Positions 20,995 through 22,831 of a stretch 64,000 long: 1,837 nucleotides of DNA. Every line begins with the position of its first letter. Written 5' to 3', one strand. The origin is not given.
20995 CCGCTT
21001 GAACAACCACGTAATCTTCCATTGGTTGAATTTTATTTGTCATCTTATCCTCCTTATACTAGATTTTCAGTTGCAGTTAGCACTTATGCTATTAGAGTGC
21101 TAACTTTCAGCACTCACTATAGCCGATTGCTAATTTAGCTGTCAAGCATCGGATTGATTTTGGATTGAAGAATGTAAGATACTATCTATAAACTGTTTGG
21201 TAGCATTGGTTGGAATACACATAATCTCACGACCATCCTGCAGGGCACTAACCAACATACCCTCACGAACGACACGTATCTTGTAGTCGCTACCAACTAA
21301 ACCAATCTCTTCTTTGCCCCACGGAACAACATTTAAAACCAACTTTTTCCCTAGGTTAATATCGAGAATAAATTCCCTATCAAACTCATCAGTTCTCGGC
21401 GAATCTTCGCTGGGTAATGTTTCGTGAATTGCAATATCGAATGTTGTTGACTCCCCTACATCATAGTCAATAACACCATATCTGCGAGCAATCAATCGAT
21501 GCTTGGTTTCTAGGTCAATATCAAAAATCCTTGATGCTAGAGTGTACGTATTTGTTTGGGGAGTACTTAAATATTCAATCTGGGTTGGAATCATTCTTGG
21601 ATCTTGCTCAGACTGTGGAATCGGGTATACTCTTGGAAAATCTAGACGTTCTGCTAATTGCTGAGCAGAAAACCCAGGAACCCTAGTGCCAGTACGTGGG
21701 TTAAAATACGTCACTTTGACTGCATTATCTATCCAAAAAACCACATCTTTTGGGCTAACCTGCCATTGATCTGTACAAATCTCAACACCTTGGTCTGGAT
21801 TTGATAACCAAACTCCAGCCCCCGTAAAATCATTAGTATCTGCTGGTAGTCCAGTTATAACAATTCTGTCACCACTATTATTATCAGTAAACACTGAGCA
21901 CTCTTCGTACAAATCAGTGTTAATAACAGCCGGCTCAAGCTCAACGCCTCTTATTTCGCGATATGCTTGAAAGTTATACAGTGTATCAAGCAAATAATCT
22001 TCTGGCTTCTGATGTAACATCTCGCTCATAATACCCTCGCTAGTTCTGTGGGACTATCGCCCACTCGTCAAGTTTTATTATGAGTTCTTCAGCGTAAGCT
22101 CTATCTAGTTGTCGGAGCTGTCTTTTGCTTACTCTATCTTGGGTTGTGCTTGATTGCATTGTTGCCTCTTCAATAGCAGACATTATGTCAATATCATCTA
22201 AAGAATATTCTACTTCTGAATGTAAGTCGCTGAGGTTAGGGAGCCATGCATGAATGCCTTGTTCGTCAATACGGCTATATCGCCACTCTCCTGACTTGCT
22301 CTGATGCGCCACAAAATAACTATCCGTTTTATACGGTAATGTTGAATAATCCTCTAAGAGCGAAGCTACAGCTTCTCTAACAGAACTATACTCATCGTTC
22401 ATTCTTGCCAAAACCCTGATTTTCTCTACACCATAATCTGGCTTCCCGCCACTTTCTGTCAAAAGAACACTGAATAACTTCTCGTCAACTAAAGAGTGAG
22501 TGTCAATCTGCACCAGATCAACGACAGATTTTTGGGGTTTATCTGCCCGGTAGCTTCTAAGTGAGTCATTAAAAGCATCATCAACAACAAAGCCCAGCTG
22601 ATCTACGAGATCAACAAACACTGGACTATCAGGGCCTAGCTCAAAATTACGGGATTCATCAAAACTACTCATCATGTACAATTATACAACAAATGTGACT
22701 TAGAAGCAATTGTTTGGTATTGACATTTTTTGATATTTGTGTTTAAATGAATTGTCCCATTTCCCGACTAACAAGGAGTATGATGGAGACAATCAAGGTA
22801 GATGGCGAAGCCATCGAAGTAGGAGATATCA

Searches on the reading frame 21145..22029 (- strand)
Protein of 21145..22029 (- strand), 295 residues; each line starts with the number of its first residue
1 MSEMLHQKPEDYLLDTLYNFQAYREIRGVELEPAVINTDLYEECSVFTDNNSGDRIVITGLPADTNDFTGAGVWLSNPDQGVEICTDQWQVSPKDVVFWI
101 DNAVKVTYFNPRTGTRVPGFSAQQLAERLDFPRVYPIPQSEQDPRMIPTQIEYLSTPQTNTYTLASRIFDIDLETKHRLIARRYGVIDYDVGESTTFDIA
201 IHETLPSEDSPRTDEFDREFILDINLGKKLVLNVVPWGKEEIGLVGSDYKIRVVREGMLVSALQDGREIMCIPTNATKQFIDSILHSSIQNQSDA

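Call 7: search_protein_families(library=pfam, proteins=[window:21145-22029:-], max_evalue=0.1)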
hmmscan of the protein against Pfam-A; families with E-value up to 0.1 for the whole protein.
window:21145-22029:- (295 aa): 1 family
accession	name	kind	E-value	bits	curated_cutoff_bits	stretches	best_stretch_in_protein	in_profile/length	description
PF16288.11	DUF4934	-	0.086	13.4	27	0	233-286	11-60/102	Domain of unknown function (DUF4934)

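Call 11: search_protein_families(library=phrogs, proteins=[window:21145-22029:-], max_evalue=0.1)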
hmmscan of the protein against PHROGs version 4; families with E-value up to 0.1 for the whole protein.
window:21145-22029:- (295 aa): 0 families

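Call 84: search_protein_families(library=ncbifam, proteins=[window:21145-22029:-], max_evalue=0.1)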
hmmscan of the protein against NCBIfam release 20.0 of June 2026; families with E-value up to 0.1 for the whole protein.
window:21145-22029:- (295 aa): 0 families

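Call 85: search_protein_families(library=padloc, proteins=[window:21145-22029:-], max_evalue=0.1)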
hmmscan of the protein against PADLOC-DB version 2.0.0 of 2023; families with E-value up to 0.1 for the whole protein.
window:21145-22029:- (295 aa): 0 families

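Call 108: search_solved_structures(query=window:21145-22029:-, max_evalue=1)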
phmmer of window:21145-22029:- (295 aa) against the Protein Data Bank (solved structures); distinct sequences matched with E-value up to 1: 0.

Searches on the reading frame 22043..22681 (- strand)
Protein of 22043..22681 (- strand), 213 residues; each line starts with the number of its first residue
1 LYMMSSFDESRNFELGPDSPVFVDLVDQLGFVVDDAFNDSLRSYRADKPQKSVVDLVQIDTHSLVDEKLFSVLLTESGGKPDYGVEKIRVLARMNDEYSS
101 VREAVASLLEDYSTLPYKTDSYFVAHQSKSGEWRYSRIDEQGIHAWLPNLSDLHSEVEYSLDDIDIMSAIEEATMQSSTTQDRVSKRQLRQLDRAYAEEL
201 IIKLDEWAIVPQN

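Call 7: search_protein_families(library=pfam, proteins=[window:22043-22681:-], max_evalue=0.1)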
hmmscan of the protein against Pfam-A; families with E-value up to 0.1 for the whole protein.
window:22043-22681:- (213 aa): 0 families

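Call 11: search_protein_families(library=phrogs, proteins=[window:22043-22681:-], max_evalue=0.1)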
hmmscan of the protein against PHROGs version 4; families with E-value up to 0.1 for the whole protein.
window:22043-22681:- (213 aa): 0 families

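Call 84: search_protein_families(library=ncbifam, proteins=[window:22043-22675:-], max_evalue=0.1)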
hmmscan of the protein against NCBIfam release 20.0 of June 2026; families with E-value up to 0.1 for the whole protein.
window:22043-22675:- (211 aa): 0 families

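Call 85: search_protein_families(library=padloc, proteins=[window:22043-22675:-], max_evalue=0.1)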
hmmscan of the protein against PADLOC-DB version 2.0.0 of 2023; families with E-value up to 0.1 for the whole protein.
window:22043-22675:- (211 aa): 0 families

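Call 107: search_solved_structures(query=window:22043-22675:-, max_evalue=1)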
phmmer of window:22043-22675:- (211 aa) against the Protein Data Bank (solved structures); distinct sequences matched with E-value up to 1: 4.
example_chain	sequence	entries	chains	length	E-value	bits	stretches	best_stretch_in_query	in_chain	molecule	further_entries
6qjy_A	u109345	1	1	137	0.21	14.5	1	128-198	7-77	Major ampullate spidroin 1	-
2lpj_A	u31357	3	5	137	0.87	12.5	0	128-198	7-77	Major ampullate spidroin 1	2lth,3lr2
6r9d_A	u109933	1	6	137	0.87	12.5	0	128-198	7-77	Major ampullate spidroin 1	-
3lr8_A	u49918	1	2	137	0.89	12.5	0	128-198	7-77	Major ampullate spidroin 1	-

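Call 109: find_homologous_proteins(query=window:22043-22675:-, max_evalue=0.001)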
Query window:22043-22675:- (211 aa): 8 proteins with E <= 0.001 among 1346 candidates.
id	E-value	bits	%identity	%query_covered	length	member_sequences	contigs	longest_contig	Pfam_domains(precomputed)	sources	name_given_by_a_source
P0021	7.1e-132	455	100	100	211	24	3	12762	-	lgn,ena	-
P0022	7.0e-115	400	87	100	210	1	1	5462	-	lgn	-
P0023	4.8e-83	296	66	100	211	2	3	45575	-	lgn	-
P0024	2.7e-66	241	52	100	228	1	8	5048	-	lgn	-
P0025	6.3e-65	237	56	100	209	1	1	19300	-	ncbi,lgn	-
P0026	2.1e-56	209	50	100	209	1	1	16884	-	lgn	-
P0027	2.4e-56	209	96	51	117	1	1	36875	-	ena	-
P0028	1.8e-44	170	45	100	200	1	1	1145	-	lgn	-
